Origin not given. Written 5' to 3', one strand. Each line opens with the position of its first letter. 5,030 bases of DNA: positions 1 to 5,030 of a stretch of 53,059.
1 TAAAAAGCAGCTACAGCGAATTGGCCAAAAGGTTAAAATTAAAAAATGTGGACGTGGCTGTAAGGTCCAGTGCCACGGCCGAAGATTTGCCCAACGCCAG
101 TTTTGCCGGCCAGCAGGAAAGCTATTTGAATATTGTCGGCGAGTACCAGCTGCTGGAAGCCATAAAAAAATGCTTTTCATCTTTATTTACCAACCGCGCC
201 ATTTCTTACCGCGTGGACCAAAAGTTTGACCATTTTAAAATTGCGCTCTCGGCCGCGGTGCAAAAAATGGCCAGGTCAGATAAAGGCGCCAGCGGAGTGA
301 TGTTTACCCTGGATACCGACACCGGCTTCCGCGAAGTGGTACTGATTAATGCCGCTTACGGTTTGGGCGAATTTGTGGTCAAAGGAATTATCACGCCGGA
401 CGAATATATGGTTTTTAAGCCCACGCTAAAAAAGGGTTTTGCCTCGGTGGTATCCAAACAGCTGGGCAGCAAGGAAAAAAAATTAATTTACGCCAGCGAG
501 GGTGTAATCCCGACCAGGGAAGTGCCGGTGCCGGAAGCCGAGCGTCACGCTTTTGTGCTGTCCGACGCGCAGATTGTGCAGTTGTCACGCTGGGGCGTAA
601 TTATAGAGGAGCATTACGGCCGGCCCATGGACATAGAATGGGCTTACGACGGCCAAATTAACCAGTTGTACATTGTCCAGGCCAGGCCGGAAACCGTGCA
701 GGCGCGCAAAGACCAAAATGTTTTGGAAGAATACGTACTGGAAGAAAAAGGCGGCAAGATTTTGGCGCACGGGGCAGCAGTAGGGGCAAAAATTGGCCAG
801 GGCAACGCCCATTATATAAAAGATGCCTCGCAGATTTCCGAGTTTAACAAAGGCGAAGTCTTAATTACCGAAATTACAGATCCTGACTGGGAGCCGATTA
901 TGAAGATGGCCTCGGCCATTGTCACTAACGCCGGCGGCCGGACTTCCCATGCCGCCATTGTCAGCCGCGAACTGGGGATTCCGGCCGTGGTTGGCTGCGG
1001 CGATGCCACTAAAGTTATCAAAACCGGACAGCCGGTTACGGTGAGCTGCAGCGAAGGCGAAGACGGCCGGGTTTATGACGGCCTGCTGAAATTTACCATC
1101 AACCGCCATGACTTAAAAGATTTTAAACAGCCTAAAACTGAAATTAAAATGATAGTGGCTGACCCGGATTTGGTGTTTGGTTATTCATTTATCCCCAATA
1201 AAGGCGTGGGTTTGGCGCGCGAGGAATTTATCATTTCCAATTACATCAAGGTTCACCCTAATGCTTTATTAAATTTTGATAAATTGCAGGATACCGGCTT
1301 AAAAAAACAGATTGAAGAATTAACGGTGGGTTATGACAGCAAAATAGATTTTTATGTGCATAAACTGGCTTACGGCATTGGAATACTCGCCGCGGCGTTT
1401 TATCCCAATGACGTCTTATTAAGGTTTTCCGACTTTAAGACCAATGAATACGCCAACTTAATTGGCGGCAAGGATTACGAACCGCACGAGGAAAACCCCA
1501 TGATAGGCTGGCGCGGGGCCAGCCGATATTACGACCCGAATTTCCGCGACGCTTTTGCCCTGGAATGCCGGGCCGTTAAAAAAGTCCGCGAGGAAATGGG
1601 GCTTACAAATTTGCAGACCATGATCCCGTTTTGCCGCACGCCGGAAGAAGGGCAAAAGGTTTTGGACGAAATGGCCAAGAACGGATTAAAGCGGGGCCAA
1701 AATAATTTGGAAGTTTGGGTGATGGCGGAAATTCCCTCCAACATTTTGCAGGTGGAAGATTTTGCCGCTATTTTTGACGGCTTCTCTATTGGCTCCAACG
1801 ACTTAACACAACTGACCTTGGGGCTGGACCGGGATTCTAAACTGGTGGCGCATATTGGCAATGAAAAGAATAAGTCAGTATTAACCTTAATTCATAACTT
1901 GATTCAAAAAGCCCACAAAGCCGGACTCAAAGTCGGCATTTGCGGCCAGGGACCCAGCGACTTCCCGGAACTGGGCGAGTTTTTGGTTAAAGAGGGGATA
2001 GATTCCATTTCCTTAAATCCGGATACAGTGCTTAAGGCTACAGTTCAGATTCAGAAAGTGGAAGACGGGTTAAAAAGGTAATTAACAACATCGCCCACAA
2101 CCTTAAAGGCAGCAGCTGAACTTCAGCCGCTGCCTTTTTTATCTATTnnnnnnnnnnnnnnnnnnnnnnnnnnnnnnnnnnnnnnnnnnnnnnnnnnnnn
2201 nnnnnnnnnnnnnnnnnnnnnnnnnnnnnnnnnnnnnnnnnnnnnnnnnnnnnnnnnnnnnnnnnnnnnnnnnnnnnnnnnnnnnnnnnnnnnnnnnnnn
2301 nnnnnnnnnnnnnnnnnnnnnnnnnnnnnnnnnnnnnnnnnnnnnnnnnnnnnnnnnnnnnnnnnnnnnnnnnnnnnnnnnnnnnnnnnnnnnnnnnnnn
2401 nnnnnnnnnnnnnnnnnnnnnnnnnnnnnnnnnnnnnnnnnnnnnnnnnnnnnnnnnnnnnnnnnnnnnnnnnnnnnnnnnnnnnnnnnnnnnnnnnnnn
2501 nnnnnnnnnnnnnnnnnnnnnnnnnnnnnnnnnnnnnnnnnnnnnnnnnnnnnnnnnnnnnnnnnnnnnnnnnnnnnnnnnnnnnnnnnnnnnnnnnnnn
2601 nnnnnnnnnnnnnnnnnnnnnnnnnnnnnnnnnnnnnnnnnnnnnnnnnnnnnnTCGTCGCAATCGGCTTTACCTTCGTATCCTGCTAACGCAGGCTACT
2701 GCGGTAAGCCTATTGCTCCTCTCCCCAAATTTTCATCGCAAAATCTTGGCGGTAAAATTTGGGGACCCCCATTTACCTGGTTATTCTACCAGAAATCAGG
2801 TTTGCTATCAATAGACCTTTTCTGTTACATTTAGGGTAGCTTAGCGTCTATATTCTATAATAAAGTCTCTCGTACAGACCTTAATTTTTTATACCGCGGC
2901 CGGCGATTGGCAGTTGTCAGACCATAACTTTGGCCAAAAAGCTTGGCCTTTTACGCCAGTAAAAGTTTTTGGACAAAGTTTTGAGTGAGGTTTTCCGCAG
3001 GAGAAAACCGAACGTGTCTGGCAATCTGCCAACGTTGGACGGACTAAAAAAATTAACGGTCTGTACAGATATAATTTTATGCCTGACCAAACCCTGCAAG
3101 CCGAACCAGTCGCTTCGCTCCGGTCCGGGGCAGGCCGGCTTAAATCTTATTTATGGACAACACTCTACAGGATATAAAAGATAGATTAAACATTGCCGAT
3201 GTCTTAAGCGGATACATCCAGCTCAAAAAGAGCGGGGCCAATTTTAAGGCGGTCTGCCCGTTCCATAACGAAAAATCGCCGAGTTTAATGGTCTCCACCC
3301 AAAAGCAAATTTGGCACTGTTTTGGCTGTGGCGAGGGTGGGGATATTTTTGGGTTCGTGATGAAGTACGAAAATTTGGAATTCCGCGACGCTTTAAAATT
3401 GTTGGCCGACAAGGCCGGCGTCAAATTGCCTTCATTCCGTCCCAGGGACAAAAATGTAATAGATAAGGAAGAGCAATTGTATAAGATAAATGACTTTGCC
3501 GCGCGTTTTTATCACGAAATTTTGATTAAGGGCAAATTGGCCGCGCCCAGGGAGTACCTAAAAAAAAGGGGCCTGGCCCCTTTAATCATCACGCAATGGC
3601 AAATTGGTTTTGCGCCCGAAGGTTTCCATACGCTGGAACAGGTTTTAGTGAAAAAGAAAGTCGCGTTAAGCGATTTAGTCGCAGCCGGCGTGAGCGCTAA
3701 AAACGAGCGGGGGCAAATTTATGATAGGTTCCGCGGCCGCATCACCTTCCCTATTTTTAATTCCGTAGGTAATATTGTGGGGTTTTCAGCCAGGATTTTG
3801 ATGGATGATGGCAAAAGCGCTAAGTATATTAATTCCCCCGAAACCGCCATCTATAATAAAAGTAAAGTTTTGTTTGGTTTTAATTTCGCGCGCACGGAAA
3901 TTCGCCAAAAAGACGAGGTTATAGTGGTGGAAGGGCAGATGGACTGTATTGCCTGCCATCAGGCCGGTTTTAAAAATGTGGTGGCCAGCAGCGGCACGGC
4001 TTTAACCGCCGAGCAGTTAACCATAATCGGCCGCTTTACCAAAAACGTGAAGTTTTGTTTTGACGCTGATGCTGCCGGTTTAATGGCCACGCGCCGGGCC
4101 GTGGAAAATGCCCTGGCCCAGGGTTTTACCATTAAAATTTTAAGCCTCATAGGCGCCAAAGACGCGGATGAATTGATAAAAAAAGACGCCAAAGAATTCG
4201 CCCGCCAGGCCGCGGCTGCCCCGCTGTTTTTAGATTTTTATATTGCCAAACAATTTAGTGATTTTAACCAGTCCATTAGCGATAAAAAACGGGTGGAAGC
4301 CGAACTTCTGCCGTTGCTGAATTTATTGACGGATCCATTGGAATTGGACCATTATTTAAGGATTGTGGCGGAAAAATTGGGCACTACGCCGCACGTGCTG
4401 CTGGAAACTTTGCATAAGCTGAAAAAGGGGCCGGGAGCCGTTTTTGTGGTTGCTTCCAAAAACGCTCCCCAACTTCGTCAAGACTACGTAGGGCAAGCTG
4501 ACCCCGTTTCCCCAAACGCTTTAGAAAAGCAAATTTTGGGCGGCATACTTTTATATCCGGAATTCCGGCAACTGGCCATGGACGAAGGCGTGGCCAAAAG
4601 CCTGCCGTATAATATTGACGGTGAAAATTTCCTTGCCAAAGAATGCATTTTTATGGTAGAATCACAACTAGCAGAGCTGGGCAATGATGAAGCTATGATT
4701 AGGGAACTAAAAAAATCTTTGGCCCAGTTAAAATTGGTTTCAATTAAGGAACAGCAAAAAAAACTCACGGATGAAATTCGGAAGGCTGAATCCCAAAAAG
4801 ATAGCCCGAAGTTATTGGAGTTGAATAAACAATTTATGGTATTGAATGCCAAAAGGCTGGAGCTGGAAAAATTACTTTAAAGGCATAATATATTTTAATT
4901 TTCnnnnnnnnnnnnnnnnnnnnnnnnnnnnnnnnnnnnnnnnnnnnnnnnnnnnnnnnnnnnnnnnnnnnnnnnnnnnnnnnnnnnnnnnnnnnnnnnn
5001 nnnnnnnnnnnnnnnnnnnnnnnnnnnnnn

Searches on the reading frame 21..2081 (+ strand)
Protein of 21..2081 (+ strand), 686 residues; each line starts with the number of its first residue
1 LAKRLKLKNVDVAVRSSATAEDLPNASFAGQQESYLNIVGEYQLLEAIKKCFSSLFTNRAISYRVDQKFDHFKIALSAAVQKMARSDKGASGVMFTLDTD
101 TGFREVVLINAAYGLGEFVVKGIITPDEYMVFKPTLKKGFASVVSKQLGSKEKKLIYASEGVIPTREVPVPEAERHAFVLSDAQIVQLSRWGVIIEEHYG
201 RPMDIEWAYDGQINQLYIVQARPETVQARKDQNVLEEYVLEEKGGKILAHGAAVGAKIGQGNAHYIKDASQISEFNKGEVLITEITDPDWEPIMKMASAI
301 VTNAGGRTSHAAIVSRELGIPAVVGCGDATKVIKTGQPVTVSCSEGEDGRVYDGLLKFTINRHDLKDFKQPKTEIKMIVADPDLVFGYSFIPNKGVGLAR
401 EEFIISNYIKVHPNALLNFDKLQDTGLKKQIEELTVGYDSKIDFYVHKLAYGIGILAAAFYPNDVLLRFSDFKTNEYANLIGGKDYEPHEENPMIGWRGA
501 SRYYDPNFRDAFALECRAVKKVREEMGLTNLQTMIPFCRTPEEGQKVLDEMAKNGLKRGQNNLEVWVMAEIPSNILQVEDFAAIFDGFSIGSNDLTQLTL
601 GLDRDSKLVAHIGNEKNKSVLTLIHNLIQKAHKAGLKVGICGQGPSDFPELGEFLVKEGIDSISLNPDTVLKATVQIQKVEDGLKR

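Call 81: search_protein_families(library=pfam, proteins=[window:21-2081:+], max_evalue=0.00001)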
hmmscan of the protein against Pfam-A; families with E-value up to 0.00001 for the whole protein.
window:21-2081:+ (686 aa): 3 families
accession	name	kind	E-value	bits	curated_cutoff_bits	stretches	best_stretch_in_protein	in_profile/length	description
PF01326.24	PPDK_N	-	4e-90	302.9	27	1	2-235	93-320/328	Pyruvate phosphate dikinase, AMP/ATP-binding domain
PF02896.24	PEP-utilizers_C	-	6.7e-55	186.8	22.8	1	372-680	19-291/293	PEP-utilising enzyme, PEP-binding domain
PF00391.29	PEP-utilizers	-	1.2e-27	95.7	23.1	1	275-346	1-72/72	PEP-utilising enzyme, mobile domain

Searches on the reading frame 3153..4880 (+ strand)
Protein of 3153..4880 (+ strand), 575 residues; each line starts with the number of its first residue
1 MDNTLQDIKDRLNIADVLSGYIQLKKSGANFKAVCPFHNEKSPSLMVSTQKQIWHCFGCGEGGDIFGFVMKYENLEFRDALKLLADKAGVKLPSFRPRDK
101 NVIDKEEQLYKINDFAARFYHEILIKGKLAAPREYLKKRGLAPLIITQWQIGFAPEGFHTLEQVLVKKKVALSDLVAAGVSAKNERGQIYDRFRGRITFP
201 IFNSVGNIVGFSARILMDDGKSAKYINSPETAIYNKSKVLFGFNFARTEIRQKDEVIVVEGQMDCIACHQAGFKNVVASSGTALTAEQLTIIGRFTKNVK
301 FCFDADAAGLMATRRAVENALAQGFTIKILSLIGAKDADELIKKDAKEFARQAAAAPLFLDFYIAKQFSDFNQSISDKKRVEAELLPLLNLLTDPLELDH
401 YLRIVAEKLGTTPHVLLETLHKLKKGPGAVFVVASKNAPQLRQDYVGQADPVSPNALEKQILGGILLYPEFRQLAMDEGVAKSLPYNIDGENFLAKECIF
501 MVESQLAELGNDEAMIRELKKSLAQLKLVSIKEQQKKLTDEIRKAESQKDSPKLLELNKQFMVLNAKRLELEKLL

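Call 31: search_protein_families(library=pfam, proteins=[window:3153-4880:+])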
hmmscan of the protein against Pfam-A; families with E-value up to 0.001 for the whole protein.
window:3153-4880:+ (575 aa): 6 families
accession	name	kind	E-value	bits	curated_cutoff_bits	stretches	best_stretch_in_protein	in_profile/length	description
PF08275.17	DNAG_N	-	8.3e-38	129.8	26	1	119-246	1-127/128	DNA primase catalytic core, N-terminal domain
PF01807.25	Zn_ribbon_DnaG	-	1.1e-35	121.8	24.9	1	3-93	4-94/98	CHC2 zinc finger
PF13155.12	Toprim_2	-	2.5e-21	76.3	22.1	1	257-342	1-88/88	Toprim-like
PF13662.12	Toprim_4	-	8.5e-18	64.8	25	1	254-330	1-84/85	Toprim domain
PF01751.28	Toprim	-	9e-12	45.4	23.1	1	255-329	1-93/96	Toprim domain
PF10410.14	DnaB_bind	-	4.6e-07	30.4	20.6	1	361-412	2-54/56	DnaB-helicase binding domain of primase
